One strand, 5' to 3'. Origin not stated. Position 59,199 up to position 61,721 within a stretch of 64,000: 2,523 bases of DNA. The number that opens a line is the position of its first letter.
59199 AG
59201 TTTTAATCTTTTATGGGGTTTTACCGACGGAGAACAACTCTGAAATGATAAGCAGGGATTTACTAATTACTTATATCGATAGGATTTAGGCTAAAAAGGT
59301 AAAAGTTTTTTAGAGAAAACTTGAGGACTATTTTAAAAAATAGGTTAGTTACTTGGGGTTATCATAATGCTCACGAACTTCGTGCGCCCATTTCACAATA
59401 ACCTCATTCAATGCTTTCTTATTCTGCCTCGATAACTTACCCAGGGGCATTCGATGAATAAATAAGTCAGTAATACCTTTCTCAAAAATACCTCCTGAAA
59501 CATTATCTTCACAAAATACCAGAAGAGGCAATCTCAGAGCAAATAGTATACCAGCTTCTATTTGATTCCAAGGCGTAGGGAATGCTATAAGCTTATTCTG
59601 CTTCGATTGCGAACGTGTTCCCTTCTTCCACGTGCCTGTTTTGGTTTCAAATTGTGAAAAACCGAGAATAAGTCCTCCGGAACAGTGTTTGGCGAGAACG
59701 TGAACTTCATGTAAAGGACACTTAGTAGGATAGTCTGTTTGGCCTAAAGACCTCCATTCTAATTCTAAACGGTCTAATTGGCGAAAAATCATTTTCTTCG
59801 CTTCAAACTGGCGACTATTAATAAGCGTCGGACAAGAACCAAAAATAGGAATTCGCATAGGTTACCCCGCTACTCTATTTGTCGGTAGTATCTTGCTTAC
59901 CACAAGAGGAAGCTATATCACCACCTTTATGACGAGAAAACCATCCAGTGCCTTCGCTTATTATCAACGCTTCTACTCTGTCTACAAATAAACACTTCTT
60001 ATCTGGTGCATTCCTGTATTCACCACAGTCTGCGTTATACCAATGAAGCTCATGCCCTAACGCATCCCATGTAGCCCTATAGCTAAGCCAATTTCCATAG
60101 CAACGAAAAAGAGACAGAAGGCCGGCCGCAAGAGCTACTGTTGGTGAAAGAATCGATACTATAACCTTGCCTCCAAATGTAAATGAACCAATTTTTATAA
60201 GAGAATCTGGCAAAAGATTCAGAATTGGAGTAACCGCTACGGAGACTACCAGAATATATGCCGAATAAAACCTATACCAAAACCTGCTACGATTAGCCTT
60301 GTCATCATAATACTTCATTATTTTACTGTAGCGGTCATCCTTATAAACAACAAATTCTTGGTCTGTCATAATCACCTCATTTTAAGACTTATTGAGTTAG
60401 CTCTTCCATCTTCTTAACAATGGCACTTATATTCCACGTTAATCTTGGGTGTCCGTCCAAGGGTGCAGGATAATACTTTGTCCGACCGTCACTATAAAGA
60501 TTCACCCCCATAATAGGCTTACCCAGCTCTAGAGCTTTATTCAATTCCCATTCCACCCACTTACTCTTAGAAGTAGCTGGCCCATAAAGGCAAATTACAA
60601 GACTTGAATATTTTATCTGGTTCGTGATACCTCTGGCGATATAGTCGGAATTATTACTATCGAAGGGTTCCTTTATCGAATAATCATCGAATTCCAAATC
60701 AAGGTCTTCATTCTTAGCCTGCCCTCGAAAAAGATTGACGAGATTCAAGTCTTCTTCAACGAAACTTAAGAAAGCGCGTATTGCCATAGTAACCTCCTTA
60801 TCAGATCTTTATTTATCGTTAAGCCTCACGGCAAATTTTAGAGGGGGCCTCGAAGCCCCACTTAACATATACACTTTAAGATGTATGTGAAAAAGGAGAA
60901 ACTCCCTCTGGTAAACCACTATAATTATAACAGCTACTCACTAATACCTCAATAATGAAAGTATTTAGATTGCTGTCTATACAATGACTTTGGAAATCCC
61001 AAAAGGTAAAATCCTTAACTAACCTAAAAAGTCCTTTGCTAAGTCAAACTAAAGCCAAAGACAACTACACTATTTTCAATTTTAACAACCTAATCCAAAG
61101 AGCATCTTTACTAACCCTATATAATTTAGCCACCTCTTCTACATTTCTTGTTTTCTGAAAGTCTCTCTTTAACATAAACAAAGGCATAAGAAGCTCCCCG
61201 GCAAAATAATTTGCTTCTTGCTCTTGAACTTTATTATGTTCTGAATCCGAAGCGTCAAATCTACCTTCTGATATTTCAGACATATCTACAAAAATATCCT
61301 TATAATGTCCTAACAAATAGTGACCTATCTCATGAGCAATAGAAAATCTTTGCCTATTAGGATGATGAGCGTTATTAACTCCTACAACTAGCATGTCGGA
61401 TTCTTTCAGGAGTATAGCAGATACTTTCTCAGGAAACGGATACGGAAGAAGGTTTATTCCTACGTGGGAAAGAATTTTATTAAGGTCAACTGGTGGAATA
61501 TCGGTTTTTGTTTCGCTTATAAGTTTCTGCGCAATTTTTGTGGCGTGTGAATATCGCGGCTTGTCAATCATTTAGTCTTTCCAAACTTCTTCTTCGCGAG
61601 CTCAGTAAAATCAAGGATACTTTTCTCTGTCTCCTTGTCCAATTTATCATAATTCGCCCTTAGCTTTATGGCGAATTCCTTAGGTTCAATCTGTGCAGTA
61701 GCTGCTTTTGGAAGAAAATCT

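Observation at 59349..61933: XRE/ImmA (CapH/CapP-like) module upstream of a TIR-like / SLATT-2TM / unknown three-gene cassette: candidate uncharacterised Thoeris-like abortive-infection system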

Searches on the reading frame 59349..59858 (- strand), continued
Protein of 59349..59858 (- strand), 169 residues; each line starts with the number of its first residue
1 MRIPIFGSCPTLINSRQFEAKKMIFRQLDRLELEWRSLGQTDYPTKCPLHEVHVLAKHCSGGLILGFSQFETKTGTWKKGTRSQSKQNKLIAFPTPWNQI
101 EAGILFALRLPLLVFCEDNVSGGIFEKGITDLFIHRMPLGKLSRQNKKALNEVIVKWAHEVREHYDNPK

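Call 86: find_related_loci(query=A1, collection=viral_contigs, flank=5000)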
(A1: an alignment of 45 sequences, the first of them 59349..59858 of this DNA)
Query A1 (169 aa) in viral_contigs; peptide patterns used: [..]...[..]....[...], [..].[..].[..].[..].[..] (x = any residue, [..] = any of these).
78 stretches matched a pattern; 1 encode a relative of the query (tblastn E <= 1e-3); 1 distinct loci.
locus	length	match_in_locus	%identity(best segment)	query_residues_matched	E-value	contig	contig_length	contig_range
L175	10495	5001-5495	50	1-165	4e-57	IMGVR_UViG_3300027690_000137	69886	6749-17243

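Call 88: fold_search(model_id=the predicted structure, library=viral)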
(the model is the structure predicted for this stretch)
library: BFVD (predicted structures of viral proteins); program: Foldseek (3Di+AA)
matches with E <= 10: 606; with E <= 0.001: 3
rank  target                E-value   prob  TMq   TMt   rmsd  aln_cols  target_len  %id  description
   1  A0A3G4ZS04            8.9e-05  1.00  0.54  0.51   5.6       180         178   12  Uncharacterized protein [Terrestrivirus sp.]
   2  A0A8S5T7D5            4.5e-04  1.00  0.44  0.48   6.3       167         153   11  Nucleoside 2-deoxyribosyltransferase [Siphoviridae sp. ctxMM9]
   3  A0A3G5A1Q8            5.1e-04  1.00  0.52  0.57   5.2       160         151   11  Nucleoside 2-deoxyribosyltransferase [Harvfovirus sp.]
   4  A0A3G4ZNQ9            1.3e-03  1.00  0.47  0.36   6.7       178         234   11  CD-NTase-associated protein 12/Pycsar effector protein TIR domain-containing protein [Terrestrivirus sp.]
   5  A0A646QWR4            1.3e-03  0.99  0.43  0.48   7.4       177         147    8  (no name in the UniProt tables at hand)
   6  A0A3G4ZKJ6            1.6e-03  1.00  0.52  0.30   6.0       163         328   13  Uncharacterized protein [Terrestrivirus sp.]
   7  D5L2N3                1.6e-03  1.00  0.47  0.56   5.4       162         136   14  Nucleotidyl transferase [uncultured virus]
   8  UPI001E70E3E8         1.6e-03  0.99  0.44  0.40   8.3       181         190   15  (no name look-up for this kind of identifier)
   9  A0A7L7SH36            1.8e-03  1.00  0.56  0.64   5.9       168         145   11  Deoxyuridine triphosphatase [Gordonia phage Archimedes]
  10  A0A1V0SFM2            2.9e-03  1.00  0.49  0.58   6.6       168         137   14  Nucleoside 2-deoxyribosyltransferase [Hokovirus HKV1]
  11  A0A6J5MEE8            3.1e-03  1.00  0.50  0.59   4.9       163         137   10  Nucleoside 2-deoxyribosyltransferase [uncultured Caudovirales phage]
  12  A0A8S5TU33            3.3e-03  0.99  0.47  0.25   8.7       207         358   10  Deoxyribosyltransferase [Siphoviridae sp. ctYcY12]
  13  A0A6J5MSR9            4.0e-03  1.00  0.53  0.54   6.0       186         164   11  Nucleoside 2-deoxyribosyltransferase [uncultured Caudovirales phage]
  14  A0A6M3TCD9            4.9e-03  1.00  0.51  0.32   6.9       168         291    8  (no name in the UniProt tables at hand)
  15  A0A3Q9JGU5            6.7e-03  1.00  0.56  0.59   5.4       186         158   10  (no name in the UniProt tables at hand)
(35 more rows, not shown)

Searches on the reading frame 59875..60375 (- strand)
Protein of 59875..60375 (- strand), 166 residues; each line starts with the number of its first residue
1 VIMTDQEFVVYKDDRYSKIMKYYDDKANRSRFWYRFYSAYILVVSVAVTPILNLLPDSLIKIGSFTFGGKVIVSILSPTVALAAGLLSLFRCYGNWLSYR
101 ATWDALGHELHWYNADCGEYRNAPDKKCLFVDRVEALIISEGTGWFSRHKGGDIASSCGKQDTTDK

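Call 3: search_protein_families(library=pfam, proteins=[window:59875-60375:-], max_evalue=1)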
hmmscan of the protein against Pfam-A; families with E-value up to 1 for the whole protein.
window:59875-60375:- (166 aa): 2 families
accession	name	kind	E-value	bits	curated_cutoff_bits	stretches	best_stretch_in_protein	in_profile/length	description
PF14015.11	DUF4231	-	3e-10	40.9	24.7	1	20-124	3-99/103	Protein of unknown function (DUF4231)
PF18181.6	SLATT_1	-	0.007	16.8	26.3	1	11-145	1-122/122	SMODS and SLOG-associating 2TM effector domain 1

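Call 4: search_protein_families(library=padloc, proteins=[window:59875-60375:-], max_evalue=1)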
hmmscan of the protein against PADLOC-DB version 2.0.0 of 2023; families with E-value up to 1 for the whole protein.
window:59875-60375:- (166 aa): 1 family
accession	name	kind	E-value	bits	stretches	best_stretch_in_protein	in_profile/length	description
PDLC01952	CARF9--CARF_HEPN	-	0.012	12.4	1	33-62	26-55/450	-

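Call 5: search_protein_families(library=ncbifam, proteins=[window:59875-60375:-], max_evalue=1)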
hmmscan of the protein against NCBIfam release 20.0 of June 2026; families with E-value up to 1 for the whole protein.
window:59875-60375:- (166 aa): 1 family
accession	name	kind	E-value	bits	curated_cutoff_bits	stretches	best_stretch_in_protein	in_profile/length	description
NF033634.1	SLATT_1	domain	1.1e-22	80.4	41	1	13-148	3-131/132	SLATT domain-containing protein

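Call 6: search_protein_families(library=phrogs, proteins=[window:59875-60375:-], max_evalue=1)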
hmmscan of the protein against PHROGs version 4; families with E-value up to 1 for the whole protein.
window:59875-60375:- (166 aa): 1 family
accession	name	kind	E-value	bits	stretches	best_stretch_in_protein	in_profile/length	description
phrog_7395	-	unknown function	6.9e-15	56.3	1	11-146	6-135/146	-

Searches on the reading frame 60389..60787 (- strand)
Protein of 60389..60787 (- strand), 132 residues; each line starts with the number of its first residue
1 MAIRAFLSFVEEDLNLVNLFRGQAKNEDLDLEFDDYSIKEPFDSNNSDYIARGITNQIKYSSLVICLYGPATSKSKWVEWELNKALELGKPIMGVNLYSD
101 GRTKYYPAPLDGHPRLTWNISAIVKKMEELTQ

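Call 3: search_protein_families(library=pfam, proteins=[window:60389-60787:-], max_evalue=1)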
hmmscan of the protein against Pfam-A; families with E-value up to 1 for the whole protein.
window:60389-60787:- (132 aa): 3 families
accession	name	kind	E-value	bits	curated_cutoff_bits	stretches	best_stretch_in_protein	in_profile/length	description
PF08937.16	ThsB_TIR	-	6e-19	68.7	21.2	1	6-98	1-96/100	Thoeris protein ThsB, TIR-like domain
PF13676.11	TIR_2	-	3.6e-05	24.7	28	1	6-96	2-90/122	TIR domain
PF01582.25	TIR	-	0.095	12.9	21.3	1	43-89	38-84/179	TIR domain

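Call 4: search_protein_families(library=padloc, proteins=[window:60389-60787:-], max_evalue=1)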
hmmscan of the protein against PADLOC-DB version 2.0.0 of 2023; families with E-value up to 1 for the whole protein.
window:60389-60787:- (132 aa): 13 families
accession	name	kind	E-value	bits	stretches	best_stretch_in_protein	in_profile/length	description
PDLC00418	ThsB1|ThsB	-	1.8e-12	45.4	1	6-129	8-133/155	TIR-like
PDLC04688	PDC-M50B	-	1.4e-11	42.8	1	1-97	1-100/162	-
PDLC00431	ThsB1|ThsB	-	9.9e-11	40.3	1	1-97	1-99/162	TIR-like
PDLC00429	ThsB1|ThsB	-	1.9e-10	39.1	1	5-112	7-119/167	TIR-like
PDLC00433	ThsB1|ThsB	-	1.2e-09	36.4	1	45-97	44-96/164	TIR-like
PDLC00440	ThsB2|ThsB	-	4.1e-06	25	1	5-119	7-129/169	TIR-like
PDLC00425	ThsB1|ThsB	-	2.5e-05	21.6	1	33-94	286-344/389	TIR-like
PDLC00436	ThsB1|ThsB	-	3.6e-05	21.3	1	4-83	37-114/183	TIR-like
PDLC00426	ThsB1|ThsB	-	8.8e-05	19.9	1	47-98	283-334/352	TIR-like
PDLC00419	ThsB1|ThsB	-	0.0013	16.6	1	4-83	29-106/165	TIR-like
PDLC00428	ThsB1|ThsB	-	0.0084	14.4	1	43-86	53-101/219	TIR-like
PDLC00422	ThsB1|ThsB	-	0.012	13.1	1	49-82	87-120/194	TIR-like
PDLC00423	ThsB1|ThsB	-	0.014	13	1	42-83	74-115/190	TIR-like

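Call 5: search_protein_families(library=ncbifam, proteins=[window:60389-60787:-], max_evalue=1)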
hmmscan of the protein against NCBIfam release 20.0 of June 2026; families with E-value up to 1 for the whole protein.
window:60389-60787:- (132 aa): 0 families

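Call 6: search_protein_families(library=phrogs, proteins=[window:60389-60787:-], max_evalue=1)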
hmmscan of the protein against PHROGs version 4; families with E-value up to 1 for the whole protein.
window:60389-60787:- (132 aa): 2 families
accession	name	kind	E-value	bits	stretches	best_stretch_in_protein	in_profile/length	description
phrog_6988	-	unknown function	6.3e-19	69.2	1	15-129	20-134/135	-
phrog_13658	-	unknown function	5.8e-09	36.9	1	1-83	1-79/198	-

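Call 36: find_related_loci(query=window:60389-60787:-, collection=metagenome_contigs, flank=5000)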
Query window:60389-60787:- (132 aa) in metagenome_contigs; peptide patterns used: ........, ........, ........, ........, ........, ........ (x = any residue, [..] = any of these).
349 stretches matched a pattern; 121 encode a relative of the query (tblastn E <= 1e-3); the best 80 are kept; 80 distinct loci.
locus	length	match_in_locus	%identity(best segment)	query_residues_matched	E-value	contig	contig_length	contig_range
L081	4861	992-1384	77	1-131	4e-68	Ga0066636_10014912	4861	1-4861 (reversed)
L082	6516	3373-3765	78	1-131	3e-68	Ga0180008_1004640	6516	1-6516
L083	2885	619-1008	73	1-130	1e-65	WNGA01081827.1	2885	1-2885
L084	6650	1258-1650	73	1-131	2e-65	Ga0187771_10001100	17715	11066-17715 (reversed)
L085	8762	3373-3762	75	1-130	3e-65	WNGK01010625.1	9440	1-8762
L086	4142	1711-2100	75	1-130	3e-65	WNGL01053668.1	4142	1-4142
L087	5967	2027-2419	72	1-131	2e-64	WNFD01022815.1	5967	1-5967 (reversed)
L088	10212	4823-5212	75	1-130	9e-65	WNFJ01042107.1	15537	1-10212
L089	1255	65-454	72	1-130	2e-68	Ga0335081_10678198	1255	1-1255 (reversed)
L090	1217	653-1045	73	1-131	1e-67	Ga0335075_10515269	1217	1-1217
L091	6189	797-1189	73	1-131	7e-64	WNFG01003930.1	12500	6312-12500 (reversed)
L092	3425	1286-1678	72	1-131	1e-63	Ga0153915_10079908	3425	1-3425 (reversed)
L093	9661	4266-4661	70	1-132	2e-63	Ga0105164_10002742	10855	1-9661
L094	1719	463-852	71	3-132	2e-65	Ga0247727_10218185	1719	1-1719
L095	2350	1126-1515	72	3-132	5e-64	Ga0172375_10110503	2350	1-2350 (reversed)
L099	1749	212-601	72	3-132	1e-64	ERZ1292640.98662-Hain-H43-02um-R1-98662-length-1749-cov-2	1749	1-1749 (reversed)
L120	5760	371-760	68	1-130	2e-60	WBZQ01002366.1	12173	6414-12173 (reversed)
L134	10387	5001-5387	66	3-131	4e-56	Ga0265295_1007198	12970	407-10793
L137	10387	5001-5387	67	3-131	4e-55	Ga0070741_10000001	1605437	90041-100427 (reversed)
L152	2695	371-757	50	1-127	1e-37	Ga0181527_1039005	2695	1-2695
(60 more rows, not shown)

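Call 67: search_protein_families(library=pfam, proteins=[L134:5390-6337:+, L137:5399-6316:+, L152:768-1667:+, L099:623-1519:+, L120:824-3511:+], max_evalue=0.01)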
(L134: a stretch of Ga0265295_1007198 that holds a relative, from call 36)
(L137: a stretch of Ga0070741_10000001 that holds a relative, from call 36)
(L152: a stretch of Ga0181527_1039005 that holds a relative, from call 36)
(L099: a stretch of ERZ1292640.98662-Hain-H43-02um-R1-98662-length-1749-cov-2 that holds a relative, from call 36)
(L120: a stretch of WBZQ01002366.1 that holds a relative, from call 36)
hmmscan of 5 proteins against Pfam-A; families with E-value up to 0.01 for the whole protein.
L134:5390-6337:+ (315 aa): 5 families
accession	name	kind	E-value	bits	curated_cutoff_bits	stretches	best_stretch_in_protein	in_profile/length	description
PF18184.6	SLATT_3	-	1.3e-38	133.2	26.3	1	27-182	1-154/155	SMODS and SLOG-associating 2TM effector domain 3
PF18181.6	SLATT_1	-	1.1e-32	113.1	26.3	1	186-308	1-122/122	SMODS and SLOG-associating 2TM effector domain 1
PF14015.11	DUF4231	-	3.2e-14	53.6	24.7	1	35-129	4-98/103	Protein of unknown function (DUF4231)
PF18186.6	SLATT_4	-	0.0057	16.8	27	0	200-278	20-100/165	SMODS and SLOG-associating 2TM effector domain family 4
PF05512.16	AWPM-19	-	0.0068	17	27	1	207-283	47-117/142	AWPM-19-like family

L137:5399-6316:+ (305 aa): 5 families
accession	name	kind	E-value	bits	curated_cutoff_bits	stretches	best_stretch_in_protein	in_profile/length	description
PF18184.6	SLATT_3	-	5.4e-37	127.9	26.3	1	17-173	1-155/155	SMODS and SLOG-associating 2TM effector domain 3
PF18181.6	SLATT_1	-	3.9e-33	114.5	26.3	1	176-298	1-122/122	SMODS and SLOG-associating 2TM effector domain 1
PF14015.11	DUF4231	-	4.7e-15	56.3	24.7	1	23-117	2-96/103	Protein of unknown function (DUF4231)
PF05512.16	AWPM-19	-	0.0025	18.4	27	1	201-278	51-122/142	AWPM-19-like family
PF20990.2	DUF2207_C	-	0.0036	17.5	33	0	178-256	121-198/247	Predicted membrane protein (DUF2207) C-terminal domain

L152:768-1667:+ (299 aa): 3 families
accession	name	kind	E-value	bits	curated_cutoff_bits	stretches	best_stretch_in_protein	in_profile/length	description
PF18184.6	SLATT_3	-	2.3e-46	158.3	26.3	1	11-166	1-155/155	SMODS and SLOG-associating 2TM effector domain 3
PF18181.6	SLATT_1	-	1.5e-36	125.6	26.3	1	169-290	1-122/122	SMODS and SLOG-associating 2TM effector domain 1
PF14015.11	DUF4231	-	1.8e-17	64.1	24.7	1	19-115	4-99/103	Protein of unknown function (DUF4231)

L099:623-1519:+ (298 aa): 3 families
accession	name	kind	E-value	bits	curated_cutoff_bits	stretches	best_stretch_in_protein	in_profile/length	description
PF18181.6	SLATT_1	-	5.6e-33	114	26.3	1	171-292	1-122/122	SMODS and SLOG-associating 2TM effector domain 1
PF18184.6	SLATT_3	-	4.6e-24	85.9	26.3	1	13-167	1-154/155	SMODS and SLOG-associating 2TM effector domain 3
PF14015.11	DUF4231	-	8e-05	23.5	24.7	1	23-108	6-91/103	Protein of unknown function (DUF4231)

L120:824-3511:+ (895 aa): 6 families
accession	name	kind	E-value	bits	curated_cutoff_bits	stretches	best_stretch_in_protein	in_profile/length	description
PF20703.3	nSTAND1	-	1.9e-90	304.7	27.1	1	190-585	1-376/379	Novel STAND NTPase 1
PF03781.23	FGE-sulfatase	-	4e-39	135.2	23.3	1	682-890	30-254/255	Sulfatase-modifying factor enzyme 1-like domain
PF13271.11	DUF4062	-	4.8e-23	81.6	24.7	1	4-90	2-82/82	Domain of unknown function (DUF4062)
PF13191.12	AAA_16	-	9.6e-12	46.2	32.6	1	205-357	2-164/167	AAA ATPase domain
PF13555.12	AAA_29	-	0.00046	20.3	27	1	222-243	21-41/61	P-loop containing region of AAA domain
PF05729.18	NACHT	-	0.0053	17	26.7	0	226-371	2-136/167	NACHT domain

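Call 74: search_protein_families(library=pfam, alignment_id=A5, max_evalue=0.001)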
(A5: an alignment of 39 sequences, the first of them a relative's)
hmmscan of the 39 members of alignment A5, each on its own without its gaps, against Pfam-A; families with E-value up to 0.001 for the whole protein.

A. member 1, L081:429-974:+ (181 aa): 1 family
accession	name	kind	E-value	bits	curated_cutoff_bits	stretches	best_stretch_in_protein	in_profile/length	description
PF13676.11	TIR_2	-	1.1e-06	29.6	28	1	30-127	1-93/122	TIR domain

B. families by the number of members that match (of 39 scanned): 23 families
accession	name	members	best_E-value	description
PF08937.16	ThsB_TIR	6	6e-14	Thoeris protein ThsB, TIR-like domain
PF13676.11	TIR_2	5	2e-32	TIR domain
PF01582.25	TIR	3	1e-14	TIR domain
PF01011.28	PQQ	1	6.5e-166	Glucose/ethanol/alcohol dehydrogenase, beta-propeller domain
PF00133.28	tRNA-synt_1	1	1.9e-67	tRNA synthetases class I (I, L, M and V)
PF00589.27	Phage_integrase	1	1.5e-34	Phage integrase family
PF18741.7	MTES_1575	1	1.3e-29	REase_MTES_1575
PF01381.28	HTH_3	1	3.4e-17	Helix-turn-helix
PF13360.13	PQQ_2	1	4e-16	Outer membrane protein assembly factor BamB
PF09334.17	tRNA-synt_1g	1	5.2e-13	tRNA synthetases class I (M)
PF12844.13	HTH_19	1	4.2e-12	Helix-turn-helix domain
PF00656.27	Peptidase_C14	1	3.5e-11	Caspase domain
PF13443.12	HTH_26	1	3e-10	Cro/C1-type HTH DNA-binding domain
PF13087.12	AAA_12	1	3.8e-09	AAA domain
PF07042.17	TrfA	1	1.7e-08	TrfA protein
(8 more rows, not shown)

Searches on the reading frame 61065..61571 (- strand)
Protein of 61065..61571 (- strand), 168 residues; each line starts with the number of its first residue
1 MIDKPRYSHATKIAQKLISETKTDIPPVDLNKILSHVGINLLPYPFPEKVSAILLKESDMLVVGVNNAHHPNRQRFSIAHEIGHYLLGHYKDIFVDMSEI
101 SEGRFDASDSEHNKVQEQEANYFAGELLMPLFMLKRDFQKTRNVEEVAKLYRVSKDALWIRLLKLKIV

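Call 3: search_protein_families(library=pfam, proteins=[window:61065-61571:-], max_evalue=1)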
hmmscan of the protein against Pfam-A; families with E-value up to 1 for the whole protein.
window:61065-61571:- (168 aa): 2 families
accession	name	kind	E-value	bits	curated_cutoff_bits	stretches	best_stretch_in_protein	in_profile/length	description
PF06114.19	Peptidase_M78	-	1.2e-24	86.9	22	1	36-162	3-122/123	IrrE N-terminal-like domain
PF01435.24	Peptidase_M48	-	0.28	11.4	20.3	1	67-90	58-81/186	Peptidase family M48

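Call 4: search_protein_families(library=padloc, proteins=[window:61065-61571:-], max_evalue=1)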
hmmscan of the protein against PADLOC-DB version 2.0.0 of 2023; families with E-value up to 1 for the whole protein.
window:61065-61571:- (168 aa): 17 families
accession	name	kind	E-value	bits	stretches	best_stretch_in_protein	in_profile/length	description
PDLC04141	capP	-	1.1e-30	104.9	1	8-165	3-153/242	capP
PDLC03954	RmrA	-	1.8e-13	48.2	1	30-167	162-292/380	-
PDLC03949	RmrA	-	5.6e-12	43.2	1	63-167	178-267/363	-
PDLC03944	RmrA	-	1.5e-11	42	1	58-168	183-286/384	-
PDLC03953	RmrA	-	2.7e-11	41.3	1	59-166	193-284/373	-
PDLC03945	RmrA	-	3.3e-11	41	1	56-146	191-268/394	-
PDLC04776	PDC-M69B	-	6.5e-11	40.4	1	14-144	20-144/272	-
PDLC03947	RmrA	-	3.6e-10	37.2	1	28-167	160-292/383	-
PDLC03943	RmrA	-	1.5e-08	32.1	1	49-165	167-272/370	-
PDLC03952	RmrA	-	2.4e-08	31.2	1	69-163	215-300/395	-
PDLC03946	RmrA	-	5.3e-08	30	1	30-167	145-269/357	-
PDLC03948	RmrA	-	5.7e-08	30.1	1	68-168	201-292/397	-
PDLC03950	RmrA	-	4.3e-06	24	1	13-162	133-275/369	-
PDLC03951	RmrA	-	5.2e-05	20.4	1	66-167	197-287/400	-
PDLC03955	RmrA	-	0.00013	19.4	1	30-150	168-272/371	-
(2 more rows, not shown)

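Call 5: search_protein_families(library=ncbifam, proteins=[window:61065-61571:-], max_evalue=1)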
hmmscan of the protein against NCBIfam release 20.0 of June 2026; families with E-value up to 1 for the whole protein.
window:61065-61571:- (168 aa): 2 families
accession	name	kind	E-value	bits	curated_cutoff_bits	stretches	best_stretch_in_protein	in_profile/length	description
NF052239.1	antitox_spr1629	equivalog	1.7e-10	40.5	335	1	57-165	192-293/377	spr1629 family repressor/antitoxin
NF038139.1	Reg_Aceta_RamB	equivalog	0.002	16.8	700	1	62-164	212-309/465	acetate metabolism transcriptional regulator RamB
